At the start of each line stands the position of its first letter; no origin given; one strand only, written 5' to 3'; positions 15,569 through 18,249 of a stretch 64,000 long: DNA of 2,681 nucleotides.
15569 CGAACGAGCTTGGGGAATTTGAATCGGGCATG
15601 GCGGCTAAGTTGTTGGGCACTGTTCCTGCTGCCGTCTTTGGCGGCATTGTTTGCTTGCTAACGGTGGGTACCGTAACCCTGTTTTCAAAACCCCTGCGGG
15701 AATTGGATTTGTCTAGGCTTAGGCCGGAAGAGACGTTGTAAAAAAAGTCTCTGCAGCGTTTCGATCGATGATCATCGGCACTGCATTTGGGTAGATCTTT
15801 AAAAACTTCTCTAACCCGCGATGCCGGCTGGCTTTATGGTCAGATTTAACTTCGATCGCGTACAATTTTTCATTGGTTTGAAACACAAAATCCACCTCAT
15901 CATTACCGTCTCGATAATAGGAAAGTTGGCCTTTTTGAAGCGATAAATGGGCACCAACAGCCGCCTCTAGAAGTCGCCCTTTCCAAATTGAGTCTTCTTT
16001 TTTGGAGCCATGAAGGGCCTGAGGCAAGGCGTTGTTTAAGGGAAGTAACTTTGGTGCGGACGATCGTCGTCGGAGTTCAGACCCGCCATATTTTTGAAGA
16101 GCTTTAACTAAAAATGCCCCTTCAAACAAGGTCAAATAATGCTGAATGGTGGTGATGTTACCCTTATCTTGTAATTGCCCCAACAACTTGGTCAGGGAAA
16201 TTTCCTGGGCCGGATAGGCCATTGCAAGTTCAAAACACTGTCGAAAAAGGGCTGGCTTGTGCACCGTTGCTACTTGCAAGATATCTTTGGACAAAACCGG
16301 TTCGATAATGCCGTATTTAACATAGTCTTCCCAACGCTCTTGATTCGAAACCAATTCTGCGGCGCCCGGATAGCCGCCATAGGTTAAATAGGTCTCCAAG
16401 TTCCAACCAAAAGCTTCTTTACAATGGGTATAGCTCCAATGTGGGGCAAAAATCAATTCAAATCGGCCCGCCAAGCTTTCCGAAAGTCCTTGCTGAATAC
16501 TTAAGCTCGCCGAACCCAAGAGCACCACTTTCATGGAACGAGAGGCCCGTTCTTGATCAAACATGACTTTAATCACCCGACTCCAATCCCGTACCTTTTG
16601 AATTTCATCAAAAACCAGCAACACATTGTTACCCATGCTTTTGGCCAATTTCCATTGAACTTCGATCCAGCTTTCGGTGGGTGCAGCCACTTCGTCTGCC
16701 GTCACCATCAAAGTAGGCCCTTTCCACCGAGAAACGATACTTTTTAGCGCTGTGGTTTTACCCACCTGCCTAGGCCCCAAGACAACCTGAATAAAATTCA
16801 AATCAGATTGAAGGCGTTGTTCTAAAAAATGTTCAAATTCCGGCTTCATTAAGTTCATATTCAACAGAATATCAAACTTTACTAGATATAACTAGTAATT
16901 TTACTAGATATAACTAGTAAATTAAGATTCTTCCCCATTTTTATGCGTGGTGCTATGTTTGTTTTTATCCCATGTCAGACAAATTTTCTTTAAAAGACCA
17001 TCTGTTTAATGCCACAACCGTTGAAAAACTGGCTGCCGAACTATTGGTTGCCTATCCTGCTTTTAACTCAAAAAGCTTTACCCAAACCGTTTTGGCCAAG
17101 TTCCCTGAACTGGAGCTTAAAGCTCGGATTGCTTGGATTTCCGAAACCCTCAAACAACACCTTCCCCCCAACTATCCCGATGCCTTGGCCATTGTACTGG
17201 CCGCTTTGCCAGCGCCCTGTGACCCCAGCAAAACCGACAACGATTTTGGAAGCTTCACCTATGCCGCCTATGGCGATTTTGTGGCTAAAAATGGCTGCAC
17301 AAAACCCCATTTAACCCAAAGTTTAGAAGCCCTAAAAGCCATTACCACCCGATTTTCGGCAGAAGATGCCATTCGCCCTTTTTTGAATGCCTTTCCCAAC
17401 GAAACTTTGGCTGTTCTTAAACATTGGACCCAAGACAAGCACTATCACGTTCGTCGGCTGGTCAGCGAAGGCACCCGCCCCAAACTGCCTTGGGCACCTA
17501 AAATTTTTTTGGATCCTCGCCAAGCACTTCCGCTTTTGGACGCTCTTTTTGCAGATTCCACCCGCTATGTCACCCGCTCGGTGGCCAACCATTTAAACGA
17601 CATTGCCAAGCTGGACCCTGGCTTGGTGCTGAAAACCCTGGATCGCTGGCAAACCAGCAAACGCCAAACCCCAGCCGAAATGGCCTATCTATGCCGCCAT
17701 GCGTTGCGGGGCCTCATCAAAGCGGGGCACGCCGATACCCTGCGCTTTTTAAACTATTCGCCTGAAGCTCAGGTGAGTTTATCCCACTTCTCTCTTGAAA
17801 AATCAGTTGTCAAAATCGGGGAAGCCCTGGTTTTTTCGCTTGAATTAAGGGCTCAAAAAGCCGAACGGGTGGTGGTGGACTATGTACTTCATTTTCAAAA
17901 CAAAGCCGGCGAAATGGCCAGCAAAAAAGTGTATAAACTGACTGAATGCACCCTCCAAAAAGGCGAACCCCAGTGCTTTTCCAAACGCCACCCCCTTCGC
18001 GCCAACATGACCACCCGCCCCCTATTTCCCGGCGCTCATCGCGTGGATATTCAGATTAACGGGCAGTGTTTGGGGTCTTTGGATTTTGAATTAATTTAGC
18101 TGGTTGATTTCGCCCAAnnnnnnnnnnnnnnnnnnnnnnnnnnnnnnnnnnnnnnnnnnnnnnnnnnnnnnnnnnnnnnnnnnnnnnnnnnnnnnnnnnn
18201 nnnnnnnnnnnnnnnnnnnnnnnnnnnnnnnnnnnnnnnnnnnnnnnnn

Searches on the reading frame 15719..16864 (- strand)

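Call 35: search_protein_families(library=pfam, proteins=[window:15719-16864:-], max_evalue=0.001)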
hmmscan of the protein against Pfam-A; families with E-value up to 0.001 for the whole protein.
window:15719-16864:- (381 aa): 4 families
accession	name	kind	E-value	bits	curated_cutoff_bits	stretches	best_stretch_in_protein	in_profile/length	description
PF13635.12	DUF4143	-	6.7e-24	84.9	28.1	1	193-341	2-159/160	Domain of unknown function (DUF4143)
PF13173.12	AAA_14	-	9.9e-21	74.5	27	1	25-139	4-119/129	AAA domain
PF01637.24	ATPase_2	-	1.7e-06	28.5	33.2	1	14-47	11-44/225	ATPase domain predominantly from Archaea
PF00004.35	AAA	-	5.3e-05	24.1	21.2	1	28-138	3-126/131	ATPase family associated with various cellular activities (AAA)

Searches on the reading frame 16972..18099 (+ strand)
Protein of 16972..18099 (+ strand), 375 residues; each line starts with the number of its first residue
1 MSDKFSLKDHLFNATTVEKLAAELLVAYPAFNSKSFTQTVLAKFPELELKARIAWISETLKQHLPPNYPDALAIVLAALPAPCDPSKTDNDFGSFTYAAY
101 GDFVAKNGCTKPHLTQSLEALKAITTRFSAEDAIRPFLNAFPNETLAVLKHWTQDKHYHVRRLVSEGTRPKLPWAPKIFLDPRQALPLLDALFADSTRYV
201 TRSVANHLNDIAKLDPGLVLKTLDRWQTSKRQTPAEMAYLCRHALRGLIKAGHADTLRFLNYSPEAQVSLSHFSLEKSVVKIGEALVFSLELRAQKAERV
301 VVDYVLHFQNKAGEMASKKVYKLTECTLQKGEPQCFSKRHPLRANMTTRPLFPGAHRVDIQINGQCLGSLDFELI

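Call 35: search_protein_families(library=pfam, proteins=[window:16972-18099:+], max_evalue=0.001)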
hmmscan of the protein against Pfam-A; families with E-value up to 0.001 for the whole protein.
window:16972-18099:+ (375 aa): 1 family
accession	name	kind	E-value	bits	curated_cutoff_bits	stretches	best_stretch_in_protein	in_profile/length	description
PF08713.17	DNA_alkylation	-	0.00014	22.1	21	1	129-229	106-197/213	DNA alkylation repair enzyme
